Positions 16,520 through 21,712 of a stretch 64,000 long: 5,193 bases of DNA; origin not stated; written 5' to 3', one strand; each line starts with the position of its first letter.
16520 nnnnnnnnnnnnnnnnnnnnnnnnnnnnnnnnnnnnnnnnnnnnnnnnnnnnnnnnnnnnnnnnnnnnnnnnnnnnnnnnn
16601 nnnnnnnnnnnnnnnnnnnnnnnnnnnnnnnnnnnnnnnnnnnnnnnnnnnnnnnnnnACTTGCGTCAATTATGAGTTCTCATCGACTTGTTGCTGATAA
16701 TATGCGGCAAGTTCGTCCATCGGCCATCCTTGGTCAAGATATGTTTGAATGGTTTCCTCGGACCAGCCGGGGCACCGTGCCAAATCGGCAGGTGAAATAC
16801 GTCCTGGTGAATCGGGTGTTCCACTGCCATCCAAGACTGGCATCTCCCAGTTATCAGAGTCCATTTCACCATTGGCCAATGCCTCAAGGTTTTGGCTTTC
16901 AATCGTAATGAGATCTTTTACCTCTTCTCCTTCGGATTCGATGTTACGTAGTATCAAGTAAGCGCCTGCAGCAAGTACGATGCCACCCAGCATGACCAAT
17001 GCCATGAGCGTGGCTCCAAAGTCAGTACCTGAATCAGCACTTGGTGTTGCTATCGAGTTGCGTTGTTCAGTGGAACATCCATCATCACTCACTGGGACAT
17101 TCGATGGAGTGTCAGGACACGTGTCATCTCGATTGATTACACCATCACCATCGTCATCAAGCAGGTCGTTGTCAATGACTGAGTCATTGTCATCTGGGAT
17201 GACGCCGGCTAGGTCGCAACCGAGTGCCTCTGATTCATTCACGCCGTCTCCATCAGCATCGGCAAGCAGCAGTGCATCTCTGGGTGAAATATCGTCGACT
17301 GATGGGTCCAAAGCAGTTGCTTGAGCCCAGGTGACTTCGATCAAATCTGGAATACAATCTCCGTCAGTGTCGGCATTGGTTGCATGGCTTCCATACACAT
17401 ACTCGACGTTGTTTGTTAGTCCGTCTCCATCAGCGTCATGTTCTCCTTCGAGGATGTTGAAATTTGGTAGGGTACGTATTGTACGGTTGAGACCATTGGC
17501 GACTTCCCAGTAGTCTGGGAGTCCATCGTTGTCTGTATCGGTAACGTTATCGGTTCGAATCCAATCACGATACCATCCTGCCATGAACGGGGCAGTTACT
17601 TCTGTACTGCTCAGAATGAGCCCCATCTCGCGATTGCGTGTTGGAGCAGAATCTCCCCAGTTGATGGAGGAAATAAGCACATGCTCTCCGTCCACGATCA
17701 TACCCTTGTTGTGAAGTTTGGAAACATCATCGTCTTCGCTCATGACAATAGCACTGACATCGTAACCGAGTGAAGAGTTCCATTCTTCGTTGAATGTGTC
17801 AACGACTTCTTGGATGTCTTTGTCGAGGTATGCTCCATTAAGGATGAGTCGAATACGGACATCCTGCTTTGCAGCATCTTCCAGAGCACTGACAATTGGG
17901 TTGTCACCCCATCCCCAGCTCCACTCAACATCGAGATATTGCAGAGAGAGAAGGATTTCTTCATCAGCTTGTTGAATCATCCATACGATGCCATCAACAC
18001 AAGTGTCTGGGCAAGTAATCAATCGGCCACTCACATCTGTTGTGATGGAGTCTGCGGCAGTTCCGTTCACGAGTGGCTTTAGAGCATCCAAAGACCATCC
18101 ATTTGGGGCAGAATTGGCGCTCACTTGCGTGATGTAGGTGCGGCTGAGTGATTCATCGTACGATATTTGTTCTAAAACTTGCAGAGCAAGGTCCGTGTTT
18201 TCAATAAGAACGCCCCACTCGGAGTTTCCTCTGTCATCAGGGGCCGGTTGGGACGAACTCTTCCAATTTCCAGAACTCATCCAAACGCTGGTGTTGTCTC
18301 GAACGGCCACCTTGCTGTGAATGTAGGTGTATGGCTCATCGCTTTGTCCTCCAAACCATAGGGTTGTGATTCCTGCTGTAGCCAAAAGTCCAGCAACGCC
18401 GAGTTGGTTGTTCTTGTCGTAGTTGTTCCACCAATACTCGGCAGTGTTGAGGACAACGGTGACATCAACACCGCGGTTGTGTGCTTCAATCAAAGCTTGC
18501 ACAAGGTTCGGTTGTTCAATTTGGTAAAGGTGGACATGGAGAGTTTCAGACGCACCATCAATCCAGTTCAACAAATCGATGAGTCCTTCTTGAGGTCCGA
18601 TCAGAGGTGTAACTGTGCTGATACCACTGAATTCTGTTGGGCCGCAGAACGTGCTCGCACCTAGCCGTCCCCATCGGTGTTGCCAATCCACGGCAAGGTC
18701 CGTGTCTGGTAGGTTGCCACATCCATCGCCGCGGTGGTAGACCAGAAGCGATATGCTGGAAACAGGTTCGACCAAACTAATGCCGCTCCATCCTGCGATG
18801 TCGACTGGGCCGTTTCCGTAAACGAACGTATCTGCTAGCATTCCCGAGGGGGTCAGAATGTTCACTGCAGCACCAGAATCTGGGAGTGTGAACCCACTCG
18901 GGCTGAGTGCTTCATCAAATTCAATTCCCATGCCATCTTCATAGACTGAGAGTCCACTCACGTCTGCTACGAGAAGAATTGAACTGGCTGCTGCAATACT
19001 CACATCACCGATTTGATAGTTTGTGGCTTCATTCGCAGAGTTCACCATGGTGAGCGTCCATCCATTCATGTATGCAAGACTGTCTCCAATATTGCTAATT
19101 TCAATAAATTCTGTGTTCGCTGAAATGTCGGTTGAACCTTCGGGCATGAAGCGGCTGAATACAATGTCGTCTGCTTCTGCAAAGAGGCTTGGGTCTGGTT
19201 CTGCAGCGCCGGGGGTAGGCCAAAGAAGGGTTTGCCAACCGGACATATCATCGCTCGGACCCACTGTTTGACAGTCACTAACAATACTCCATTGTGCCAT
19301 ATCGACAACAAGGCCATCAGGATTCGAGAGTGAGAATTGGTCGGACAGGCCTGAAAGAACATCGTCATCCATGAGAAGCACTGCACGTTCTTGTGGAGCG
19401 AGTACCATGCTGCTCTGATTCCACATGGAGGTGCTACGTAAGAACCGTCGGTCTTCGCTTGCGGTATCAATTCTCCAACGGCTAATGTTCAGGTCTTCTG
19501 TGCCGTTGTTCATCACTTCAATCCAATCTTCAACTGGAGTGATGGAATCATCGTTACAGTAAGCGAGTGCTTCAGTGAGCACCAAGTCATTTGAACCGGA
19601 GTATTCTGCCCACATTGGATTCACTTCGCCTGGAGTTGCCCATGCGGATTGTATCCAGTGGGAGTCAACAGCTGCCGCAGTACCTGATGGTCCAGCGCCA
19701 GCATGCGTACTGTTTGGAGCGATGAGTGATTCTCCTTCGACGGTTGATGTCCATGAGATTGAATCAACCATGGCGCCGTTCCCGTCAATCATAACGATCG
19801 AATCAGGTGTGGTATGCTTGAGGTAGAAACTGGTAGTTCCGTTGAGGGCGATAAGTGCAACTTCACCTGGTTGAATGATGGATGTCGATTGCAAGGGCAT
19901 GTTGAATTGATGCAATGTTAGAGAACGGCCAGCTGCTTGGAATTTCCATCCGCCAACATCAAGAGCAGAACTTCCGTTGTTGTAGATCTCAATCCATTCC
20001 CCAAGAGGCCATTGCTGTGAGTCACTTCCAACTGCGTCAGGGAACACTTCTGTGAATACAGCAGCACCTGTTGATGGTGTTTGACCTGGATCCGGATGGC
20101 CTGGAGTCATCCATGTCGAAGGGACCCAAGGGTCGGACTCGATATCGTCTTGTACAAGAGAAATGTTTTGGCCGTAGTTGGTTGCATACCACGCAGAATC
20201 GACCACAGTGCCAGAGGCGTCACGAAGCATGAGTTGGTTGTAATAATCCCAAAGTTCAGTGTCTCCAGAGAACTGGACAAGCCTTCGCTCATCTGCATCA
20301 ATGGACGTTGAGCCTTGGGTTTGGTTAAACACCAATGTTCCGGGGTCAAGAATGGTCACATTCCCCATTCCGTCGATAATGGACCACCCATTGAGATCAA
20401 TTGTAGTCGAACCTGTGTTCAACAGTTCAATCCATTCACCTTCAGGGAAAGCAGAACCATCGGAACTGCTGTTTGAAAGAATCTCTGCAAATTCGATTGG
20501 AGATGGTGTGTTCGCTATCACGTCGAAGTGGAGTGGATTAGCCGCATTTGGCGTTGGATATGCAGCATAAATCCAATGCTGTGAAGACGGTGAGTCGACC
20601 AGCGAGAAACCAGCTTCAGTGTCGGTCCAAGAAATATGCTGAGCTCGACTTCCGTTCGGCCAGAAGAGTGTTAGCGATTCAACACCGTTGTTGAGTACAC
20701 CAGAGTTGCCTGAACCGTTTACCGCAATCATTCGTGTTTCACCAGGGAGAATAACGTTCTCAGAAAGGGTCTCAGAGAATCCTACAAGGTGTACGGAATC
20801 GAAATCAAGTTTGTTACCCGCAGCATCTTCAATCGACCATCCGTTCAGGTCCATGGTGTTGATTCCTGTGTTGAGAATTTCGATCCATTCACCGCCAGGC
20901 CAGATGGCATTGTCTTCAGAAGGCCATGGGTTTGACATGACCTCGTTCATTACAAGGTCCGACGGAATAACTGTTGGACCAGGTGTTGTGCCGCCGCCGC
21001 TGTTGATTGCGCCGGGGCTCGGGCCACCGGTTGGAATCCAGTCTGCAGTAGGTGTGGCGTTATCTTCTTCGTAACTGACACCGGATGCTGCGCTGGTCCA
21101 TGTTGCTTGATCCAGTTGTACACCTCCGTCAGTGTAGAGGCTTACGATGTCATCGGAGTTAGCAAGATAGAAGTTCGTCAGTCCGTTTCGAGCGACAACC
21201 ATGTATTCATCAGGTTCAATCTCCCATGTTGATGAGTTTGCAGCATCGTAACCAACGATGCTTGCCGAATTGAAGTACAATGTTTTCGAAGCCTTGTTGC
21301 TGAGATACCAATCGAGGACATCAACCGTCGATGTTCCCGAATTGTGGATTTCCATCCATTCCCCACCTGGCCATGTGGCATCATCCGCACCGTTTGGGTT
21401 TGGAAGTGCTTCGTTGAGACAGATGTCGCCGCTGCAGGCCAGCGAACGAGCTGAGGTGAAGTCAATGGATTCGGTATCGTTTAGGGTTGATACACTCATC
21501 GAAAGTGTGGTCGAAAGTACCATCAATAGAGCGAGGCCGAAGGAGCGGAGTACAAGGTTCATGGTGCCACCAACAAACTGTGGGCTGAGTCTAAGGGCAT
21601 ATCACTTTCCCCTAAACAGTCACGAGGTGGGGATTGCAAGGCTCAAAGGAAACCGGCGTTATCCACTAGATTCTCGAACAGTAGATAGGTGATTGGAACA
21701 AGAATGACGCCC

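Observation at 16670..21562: Six tandem lamin-tail domains fused to a duplicated HKD catalytic module, Ca-binding repeats and a tail anchor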

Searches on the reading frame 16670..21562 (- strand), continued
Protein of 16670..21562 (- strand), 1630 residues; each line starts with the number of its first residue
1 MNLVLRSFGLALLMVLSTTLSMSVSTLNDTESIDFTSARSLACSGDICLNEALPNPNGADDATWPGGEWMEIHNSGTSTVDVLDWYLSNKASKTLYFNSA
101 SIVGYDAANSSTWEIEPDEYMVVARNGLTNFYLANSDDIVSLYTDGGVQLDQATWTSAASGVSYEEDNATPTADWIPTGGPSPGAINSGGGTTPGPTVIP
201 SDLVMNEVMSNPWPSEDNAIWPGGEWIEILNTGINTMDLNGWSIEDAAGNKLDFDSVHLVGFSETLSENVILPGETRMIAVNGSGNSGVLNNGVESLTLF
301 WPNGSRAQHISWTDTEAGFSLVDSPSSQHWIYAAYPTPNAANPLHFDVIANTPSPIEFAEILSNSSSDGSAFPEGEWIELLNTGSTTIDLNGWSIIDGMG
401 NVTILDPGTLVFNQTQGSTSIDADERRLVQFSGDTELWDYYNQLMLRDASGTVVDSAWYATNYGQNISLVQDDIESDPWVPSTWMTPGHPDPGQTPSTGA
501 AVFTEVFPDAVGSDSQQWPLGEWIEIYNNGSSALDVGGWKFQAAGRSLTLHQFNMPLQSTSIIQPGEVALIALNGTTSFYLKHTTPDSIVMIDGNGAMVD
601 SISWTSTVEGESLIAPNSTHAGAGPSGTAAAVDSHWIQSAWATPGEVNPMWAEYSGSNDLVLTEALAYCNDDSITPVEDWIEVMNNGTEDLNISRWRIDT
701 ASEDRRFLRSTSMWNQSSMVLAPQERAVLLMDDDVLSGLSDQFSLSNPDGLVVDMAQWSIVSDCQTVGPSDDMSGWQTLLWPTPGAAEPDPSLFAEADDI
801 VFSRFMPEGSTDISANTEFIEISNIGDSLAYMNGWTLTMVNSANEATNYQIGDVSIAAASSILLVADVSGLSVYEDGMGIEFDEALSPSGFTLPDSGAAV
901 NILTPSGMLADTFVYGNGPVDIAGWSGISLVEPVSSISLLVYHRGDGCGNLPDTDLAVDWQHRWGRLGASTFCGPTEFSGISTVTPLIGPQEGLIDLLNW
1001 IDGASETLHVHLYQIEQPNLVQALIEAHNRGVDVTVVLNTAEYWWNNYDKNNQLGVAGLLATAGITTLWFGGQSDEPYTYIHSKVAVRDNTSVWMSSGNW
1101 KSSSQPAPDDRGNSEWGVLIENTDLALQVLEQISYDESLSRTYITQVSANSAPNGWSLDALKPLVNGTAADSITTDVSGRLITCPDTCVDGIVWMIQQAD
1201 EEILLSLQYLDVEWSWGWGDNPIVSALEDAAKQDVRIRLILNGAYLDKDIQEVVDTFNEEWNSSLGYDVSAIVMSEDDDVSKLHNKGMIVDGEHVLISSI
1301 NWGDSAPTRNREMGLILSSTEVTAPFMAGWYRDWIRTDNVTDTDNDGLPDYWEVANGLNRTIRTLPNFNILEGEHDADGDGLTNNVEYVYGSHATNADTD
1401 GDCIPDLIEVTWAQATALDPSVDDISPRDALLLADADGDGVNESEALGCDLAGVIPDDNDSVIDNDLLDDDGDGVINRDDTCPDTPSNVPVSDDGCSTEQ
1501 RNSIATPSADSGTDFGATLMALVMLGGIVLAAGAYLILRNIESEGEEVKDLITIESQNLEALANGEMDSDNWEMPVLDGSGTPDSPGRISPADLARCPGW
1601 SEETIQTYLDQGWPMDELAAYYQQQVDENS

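Call 30: find_encoding_contigs(protein=P0112, flank=10000, max_places=2)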
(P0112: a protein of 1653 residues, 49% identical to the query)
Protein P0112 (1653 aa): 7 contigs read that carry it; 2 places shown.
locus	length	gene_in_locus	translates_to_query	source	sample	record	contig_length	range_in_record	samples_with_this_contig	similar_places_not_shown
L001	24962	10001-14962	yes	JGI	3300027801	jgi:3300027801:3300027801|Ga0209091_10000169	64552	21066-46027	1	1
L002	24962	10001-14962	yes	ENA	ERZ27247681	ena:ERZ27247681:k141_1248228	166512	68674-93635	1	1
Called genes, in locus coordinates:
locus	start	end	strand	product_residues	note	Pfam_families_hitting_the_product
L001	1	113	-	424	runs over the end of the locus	PF02844:GARS_N, PF01071:GARS_A, PF02655:ATP-grasp_3, PF08442:ATP-grasp_2 (weak), PF02222:ATP-grasp (weak), PF02843:GARS_C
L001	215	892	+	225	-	PF01864:CarS-like, PF01148:CTP_transf_1 (weak)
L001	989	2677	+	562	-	-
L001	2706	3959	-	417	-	-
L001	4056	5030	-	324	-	-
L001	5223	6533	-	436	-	PF01966:HD, PF19276:HD_assoc_2 (weak)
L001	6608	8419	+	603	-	PF18884:TSP3_bac (weak)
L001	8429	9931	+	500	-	PF01970:TctA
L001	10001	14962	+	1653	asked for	PF00932:LTD, PF13091:PLDc_2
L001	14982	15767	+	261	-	PF12811:BaxI_1, PF01027:Bax1-I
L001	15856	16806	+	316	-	PF14226:DIOX_N, PF03171:2OG-FeII_Oxy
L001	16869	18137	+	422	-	PF00591:Glycos_transf_3, PF07831:PYNP_C (weak)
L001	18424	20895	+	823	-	PF01391:Collagen, PF23657:DUF7151 (weak), PF01391:Collagen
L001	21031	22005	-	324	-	PF02540:NAD_synthase (faint), PF06508:QueC (faint), PF00958:GMP_synt_C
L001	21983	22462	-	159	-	PF00731:AIRC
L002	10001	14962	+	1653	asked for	PF00932:LTD, PF13091:PLDc_2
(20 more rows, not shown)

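Call 31: find_encoding_contigs(protein=P0024, flank=10000, max_places=2)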
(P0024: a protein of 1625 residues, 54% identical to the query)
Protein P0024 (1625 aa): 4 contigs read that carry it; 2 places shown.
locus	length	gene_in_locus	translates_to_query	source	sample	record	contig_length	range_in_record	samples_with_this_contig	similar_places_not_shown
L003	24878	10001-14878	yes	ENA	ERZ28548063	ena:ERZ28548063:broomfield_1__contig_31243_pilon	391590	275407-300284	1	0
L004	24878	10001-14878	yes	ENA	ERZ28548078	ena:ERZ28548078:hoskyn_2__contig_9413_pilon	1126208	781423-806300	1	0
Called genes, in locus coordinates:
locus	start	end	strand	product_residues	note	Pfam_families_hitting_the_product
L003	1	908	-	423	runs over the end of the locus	PF02844:GARS_N, PF01071:GARS_A, PF02655:ATP-grasp_3, PF02222:ATP-grasp (weak), PF02843:GARS_C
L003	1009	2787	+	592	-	PF07705:CARDB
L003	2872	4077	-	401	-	-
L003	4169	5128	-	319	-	-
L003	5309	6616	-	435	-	PF01966:HD, PF19276:HD_assoc_2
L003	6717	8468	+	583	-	-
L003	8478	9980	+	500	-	PF01970:TctA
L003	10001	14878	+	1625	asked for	PF00932:LTD, PF13091:PLDc_2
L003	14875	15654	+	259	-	PF12811:BaxI_1, PF01027:Bax1-I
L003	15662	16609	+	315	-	PF14226:DIOX_N, PF03171:2OG-FeII_Oxy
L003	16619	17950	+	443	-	PF00591:Glycos_transf_3, PF07831:PYNP_C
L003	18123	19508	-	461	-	-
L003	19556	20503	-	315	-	PF02540:NAD_synthase (weak), PF06508:QueC (faint), PF00958:GMP_synt_C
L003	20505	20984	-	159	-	PF00731:AIRC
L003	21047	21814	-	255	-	-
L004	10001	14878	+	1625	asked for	PF00932:LTD, PF13091:PLDc_2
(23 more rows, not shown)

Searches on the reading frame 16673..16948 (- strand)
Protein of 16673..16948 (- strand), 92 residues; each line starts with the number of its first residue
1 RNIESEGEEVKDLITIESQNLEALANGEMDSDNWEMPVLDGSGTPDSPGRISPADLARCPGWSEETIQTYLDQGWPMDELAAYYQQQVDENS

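Call 76: search_protein_families(library=pfam, proteins=[window:16673-16948:-], max_evalue=10)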
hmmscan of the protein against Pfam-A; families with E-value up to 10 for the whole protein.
seq(92 aa): 2 families
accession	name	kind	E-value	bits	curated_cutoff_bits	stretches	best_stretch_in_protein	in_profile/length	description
PF14055.11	NVEALA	-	0.0067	16.6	27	1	11-34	28-52/62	NVEALA protein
PF13443.12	HTH_26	-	0.13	13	22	1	50-82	10-45/63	Cro/C1-type HTH DNA-binding domain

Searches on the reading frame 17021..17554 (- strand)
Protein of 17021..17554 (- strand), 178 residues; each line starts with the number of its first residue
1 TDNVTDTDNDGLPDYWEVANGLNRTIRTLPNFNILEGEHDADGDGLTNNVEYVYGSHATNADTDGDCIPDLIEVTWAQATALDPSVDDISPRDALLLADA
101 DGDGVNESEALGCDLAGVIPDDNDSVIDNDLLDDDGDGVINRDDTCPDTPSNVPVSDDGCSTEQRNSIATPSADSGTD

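Call 76: search_protein_families(library=pfam, proteins=[window:17021-17554:-], max_evalue=10)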
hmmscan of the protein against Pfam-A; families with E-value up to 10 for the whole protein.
seq(178 aa): 5 families
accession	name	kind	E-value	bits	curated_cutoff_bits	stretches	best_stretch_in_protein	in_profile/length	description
PF18884.5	TSP3_bac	-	1.1e-06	28.8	25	2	6-21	1-16/22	Bacterial TSP3 repeat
PF02412.23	TSP_3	-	0.0013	18.9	25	2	5-15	14-24/36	Thrombospondin type 3 repeat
PF03495.19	Binary_toxB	-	0.26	12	25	2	6-18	2-14/78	Clostridial binary toxin B/anthrax toxin PA Ca-binding domain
PF13405.12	EF-hand_6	-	0.44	10.9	25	1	130-144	7-21/30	EF-hand domain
PF13833.12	EF-hand_8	-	4.3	7.6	28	1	132-147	34-49/54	EF-hand domain pair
